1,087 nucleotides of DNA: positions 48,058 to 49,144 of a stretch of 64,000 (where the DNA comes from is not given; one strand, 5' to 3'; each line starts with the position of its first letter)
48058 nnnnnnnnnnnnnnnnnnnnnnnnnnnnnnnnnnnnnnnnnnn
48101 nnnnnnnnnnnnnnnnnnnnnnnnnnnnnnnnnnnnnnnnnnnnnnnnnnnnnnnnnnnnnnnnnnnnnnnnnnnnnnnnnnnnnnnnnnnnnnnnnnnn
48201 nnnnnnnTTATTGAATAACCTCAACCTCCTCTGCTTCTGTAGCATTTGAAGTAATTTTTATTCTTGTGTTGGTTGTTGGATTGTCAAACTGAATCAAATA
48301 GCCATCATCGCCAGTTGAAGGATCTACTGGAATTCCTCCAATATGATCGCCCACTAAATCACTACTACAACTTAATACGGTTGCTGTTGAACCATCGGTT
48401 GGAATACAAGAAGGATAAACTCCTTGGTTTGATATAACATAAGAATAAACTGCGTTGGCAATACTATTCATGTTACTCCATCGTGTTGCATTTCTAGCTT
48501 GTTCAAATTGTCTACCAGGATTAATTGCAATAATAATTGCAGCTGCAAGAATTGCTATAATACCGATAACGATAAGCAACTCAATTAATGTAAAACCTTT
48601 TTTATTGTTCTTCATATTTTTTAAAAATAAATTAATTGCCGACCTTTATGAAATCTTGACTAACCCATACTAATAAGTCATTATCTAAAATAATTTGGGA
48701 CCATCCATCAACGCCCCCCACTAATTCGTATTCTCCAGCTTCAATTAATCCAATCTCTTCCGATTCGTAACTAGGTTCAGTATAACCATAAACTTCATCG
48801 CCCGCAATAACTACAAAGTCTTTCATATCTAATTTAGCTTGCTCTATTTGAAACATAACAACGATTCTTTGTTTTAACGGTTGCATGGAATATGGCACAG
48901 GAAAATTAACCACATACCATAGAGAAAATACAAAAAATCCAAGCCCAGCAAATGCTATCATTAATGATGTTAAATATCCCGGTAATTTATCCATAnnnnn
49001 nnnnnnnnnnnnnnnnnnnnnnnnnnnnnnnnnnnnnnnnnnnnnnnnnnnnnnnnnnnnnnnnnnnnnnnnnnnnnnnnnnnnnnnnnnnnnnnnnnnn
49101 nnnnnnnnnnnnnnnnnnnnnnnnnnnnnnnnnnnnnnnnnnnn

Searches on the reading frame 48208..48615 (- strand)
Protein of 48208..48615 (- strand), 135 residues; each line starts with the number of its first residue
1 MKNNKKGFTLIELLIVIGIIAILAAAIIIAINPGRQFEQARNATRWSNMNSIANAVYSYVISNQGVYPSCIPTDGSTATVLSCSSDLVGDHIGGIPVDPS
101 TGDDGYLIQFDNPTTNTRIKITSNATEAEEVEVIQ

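Call 7: search_protein_families(library=pfam, proteins=[window:48208-48615:-], max_evalue=0.01)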
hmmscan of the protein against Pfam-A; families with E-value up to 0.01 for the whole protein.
window:48208-48615:- (135 aa): 1 family
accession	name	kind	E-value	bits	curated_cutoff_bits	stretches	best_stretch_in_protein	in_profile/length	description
PF07963.17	N_methyl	-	4e-10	39.3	21.2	1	2-27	1-26/27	Prokaryotic N-terminal methylation motif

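Call 12: search_protein_families(library=ncbifam, proteins=[window:48208-48615:-], max_evalue=0.01)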
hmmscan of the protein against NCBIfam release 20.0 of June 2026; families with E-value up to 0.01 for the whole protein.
window:48208-48615:- (135 aa): 12 families
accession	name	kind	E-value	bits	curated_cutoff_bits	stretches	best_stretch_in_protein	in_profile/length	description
TIGR02532.1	IV_pilin_GFxxxE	domain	3e-08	33.2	16.3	1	5-28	1-24/24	prepilin-type N-terminal cleavage/methylation domain-containing protein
TIGR01710.1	typeII_sec_gspG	equivalog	3.9e-07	30.2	88.85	1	6-124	1-115/134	type II secretion system major pseudopilin GspG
TIGR01708.2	typeII_sec_gspH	equivalog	4.8e-07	29.9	80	1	6-40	2-36/169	type II secretion system minor pseudopilin GspH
NF007862.0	PRK10574.1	equivalog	1.1e-05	25.6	138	1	3-28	2-27/145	prepilin peptidase-dependent pilin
NF041013.1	T4P_ComGE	equivalog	1.3e-05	25.2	49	1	3-42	1-40/83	competence type IV pilus minor pilin ComGE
NF040999.1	pilin_ComGC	equivalog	1.5e-05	25.1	75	1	5-63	1-57/84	competence type IV pilus major pilin ComGC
NF041775.1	typeIV_PilA_Myxo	equivalog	2.2e-05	24.5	400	1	4-37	9-39/214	type IV pilin protein PilA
NF040982.1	ComGD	equivalog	0.00019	21.9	70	1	5-39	1-36/139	competence type IV pilus minor pilin ComGD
NF007800.0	PRK10506.1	equivalog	0.00063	19.6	158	1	3-26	6-29/163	prepilin peptidase-dependent protein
TIGR01707.1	gspI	equivalog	0.0015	18.9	44.35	1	7-32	1-26/101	type II secretion system minor pseudopilin GspI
TIGR02596.1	TIGR02596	subfamily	0.0038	17.3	70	1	8-32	1-25/196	Verru_Chthon cassette protein D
TIGR01711.1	gspJ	equivalog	0.0069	16.2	64.85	1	6-34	1-29/192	type II secretion system minor pseudopilin GspJ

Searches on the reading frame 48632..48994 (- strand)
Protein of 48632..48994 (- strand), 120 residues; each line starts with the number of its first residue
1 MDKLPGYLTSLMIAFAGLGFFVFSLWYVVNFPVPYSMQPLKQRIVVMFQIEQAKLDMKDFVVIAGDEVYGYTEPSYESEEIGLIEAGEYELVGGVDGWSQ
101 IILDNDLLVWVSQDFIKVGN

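Call 7: search_protein_families(library=pfam, proteins=[window:48632-48994:-], max_evalue=0.01)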
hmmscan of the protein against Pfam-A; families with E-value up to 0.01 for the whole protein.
window:48632-48994:- (120 aa): 1 family
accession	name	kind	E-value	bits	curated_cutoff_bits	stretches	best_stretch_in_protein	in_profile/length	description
PF08239.17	SH3_3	-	0.0015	19.1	27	1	71-117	6-54/54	Bacterial SH3 domain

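Call 12: search_protein_families(library=ncbifam, proteins=[window:48632-48994:-], max_evalue=0.01)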
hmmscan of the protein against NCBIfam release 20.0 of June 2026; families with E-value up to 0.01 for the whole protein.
window:48632-48994:- (120 aa): 0 families
